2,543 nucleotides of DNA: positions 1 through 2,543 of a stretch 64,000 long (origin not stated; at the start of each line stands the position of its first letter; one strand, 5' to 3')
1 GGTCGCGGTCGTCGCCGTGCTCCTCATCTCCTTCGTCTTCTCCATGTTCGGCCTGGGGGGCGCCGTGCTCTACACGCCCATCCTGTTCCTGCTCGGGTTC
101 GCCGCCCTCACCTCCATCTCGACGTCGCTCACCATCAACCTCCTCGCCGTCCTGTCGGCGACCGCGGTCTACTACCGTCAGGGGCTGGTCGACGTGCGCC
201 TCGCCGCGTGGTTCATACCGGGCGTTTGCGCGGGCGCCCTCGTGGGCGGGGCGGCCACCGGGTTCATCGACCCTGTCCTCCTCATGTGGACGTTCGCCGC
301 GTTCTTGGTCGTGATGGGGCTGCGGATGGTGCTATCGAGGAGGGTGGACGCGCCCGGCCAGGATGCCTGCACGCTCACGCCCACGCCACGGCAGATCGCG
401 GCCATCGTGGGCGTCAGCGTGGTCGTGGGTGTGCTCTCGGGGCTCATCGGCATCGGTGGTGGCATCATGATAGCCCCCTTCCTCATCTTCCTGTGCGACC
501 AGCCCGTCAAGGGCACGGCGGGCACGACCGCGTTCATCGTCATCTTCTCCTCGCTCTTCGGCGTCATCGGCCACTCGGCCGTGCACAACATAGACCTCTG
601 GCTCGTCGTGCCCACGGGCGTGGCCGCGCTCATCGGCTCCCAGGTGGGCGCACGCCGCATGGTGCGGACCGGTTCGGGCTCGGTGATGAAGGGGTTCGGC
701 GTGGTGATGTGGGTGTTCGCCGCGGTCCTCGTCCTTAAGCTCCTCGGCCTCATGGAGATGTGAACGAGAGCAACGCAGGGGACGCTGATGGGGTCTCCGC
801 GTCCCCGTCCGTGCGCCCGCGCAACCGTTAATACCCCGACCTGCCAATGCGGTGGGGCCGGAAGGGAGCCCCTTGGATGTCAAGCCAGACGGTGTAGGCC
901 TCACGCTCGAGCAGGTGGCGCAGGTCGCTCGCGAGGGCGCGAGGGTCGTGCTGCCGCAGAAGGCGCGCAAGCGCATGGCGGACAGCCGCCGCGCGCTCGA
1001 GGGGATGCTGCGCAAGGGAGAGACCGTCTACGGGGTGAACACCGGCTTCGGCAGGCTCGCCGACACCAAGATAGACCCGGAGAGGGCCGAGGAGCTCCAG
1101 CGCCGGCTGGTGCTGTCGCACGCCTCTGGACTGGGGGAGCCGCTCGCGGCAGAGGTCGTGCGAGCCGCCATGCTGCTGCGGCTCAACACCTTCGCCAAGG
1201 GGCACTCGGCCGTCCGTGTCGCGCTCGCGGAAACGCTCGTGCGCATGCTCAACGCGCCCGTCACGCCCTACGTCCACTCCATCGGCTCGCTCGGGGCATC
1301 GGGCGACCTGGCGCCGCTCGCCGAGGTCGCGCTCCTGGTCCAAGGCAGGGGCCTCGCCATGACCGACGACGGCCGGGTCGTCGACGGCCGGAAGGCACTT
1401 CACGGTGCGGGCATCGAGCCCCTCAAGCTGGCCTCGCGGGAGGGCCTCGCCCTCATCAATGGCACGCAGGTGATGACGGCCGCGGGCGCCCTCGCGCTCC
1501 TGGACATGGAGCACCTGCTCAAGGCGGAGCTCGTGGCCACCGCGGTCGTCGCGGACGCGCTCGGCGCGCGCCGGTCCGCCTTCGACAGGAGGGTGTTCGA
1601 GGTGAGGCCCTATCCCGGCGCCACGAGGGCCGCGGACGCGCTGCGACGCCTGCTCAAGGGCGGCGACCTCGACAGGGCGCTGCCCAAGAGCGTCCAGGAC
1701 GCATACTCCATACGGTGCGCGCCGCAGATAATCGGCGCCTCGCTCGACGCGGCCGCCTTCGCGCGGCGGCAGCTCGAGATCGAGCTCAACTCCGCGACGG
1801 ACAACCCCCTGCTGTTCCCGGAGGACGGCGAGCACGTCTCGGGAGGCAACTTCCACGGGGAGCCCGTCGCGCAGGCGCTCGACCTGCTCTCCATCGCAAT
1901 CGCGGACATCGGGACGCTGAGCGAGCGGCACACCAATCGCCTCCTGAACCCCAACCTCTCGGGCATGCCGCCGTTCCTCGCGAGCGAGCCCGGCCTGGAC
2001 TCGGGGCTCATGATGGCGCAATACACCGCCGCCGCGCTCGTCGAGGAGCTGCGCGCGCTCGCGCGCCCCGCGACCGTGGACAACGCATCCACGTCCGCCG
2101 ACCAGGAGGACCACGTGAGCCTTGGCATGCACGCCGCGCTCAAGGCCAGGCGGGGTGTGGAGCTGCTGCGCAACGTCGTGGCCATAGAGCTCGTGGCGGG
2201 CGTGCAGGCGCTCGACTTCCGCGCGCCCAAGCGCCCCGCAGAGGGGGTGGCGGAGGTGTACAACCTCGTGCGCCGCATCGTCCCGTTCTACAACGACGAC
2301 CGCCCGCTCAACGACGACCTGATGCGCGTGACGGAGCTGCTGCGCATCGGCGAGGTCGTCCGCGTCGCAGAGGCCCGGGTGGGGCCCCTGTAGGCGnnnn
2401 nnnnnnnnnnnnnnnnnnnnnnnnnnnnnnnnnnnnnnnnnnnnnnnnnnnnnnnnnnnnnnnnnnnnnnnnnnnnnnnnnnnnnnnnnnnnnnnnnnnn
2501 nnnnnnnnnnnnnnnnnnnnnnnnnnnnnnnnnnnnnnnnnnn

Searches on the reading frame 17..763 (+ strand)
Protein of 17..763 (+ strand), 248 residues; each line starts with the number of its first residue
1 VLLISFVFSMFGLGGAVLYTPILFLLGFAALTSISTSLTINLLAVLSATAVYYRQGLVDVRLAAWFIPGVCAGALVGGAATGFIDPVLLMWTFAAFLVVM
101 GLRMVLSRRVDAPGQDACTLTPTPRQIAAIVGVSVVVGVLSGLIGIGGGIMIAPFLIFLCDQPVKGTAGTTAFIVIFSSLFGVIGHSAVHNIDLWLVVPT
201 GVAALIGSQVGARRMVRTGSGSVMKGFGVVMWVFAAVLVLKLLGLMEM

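Call 4: search_protein_families(library=pfam, proteins=[window:17-763:+])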
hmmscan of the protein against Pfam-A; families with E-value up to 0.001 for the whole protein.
window:17-763:+ (248 aa): 1 family
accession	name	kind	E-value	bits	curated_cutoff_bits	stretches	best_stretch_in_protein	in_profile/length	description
PF01925.25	TauE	-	8.1e-41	140.7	32.6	1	2-236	6-235/237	Sulfite exporter TauE/SafE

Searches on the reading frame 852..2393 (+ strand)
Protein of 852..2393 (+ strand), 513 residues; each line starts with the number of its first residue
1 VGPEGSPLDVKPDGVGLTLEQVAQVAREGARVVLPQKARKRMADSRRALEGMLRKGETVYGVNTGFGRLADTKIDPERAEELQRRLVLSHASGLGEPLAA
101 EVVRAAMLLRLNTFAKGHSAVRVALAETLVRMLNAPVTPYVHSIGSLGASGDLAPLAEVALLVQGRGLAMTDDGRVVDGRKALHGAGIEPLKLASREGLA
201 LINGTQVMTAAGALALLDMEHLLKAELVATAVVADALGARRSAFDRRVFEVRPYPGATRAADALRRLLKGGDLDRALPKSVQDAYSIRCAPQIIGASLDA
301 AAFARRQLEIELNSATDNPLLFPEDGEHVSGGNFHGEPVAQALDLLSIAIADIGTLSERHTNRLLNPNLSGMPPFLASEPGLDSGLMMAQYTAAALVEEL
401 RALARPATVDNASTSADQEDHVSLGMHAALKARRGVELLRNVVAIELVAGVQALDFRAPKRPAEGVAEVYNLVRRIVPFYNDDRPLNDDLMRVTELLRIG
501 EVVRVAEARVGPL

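Call 4: search_protein_families(library=pfam, proteins=[window:852-2393:+])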
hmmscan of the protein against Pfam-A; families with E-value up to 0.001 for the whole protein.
window:852-2393:+ (513 aa): 1 family
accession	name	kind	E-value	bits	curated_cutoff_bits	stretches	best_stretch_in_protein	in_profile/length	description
PF00221.24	Lyase_aromatic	-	1.1e-175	585.2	27.3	1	17-474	1-465/466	Aromatic amino acid lyase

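Call 5: search_protein_families(library=ncbifam, proteins=[window:852-2393:+])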
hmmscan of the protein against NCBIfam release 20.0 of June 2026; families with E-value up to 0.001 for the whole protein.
window:852-2393:+ (513 aa): 8 families
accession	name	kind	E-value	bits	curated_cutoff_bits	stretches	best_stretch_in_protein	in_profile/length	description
NF006871.0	PRK09367.1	subfamily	1.2e-182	608.1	524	1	15-508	9-503/505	histidine ammonia-lyase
TIGR01225.1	hutH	equivalog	1e-180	601.5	539.15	1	13-508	4-500/506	histidine ammonia-lyase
TIGR03832.1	Tyr_2_3_mutase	equivalog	3.2e-116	388.8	501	1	13-496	2-506/507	tyrosine 2,3-aminomutase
TIGR04475.1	Phe_D_beta_mut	equivalog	1.7e-112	376.7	800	1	17-494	10-506/510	phenylalanine aminomutase (D-beta-phenylalanine forming)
NF053541.1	FlxA_rubin_TAL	equivalog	1.7e-95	320.4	700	1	18-498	2-497/498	flexirubin biosynthesis tyrosine ammonia-lyase FlxA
TIGR01226.1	phe_am_lyase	equivalog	6.3e-85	285.8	519.15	1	10-461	33-505/680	phenylalanine ammonia-lyase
NF041222.1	BagA_FevW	exception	5.3e-78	262.9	1000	1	12-508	3-525/529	bagremycin/ferroverdin biosynthesis tyrosine ammonia-lyase BagA/FevW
TIGR04473.1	taxol_Phe_23mut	exception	1.4e-52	178.9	1250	1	17-460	35-500/687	phenylalanine aminomutase (L-beta-phenylalanine forming)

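Call 54: find_encoding_contigs(protein=window:873-2390:+, flank=10000, max_places=4)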
Protein seq(506 aa) (506 aa): 3 contigs read that carry it; 1 place shown.
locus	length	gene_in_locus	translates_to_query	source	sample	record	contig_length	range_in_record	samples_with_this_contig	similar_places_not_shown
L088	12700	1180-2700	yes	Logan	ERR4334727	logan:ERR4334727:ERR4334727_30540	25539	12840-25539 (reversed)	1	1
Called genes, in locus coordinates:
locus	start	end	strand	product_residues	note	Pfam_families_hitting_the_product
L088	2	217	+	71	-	?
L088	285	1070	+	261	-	PF01925:TauE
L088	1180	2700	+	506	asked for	PF00221:Lyase_aromatic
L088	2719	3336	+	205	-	PF02677:QueH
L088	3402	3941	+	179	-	PF21473:OB_Ssb-like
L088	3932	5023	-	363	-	PF01702:TGT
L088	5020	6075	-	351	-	PF02547:Queuosine_synth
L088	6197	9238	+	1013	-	-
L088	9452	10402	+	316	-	PF06050:HGD-D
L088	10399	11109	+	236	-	PF01869:BcrAD_BadFG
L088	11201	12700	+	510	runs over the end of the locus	-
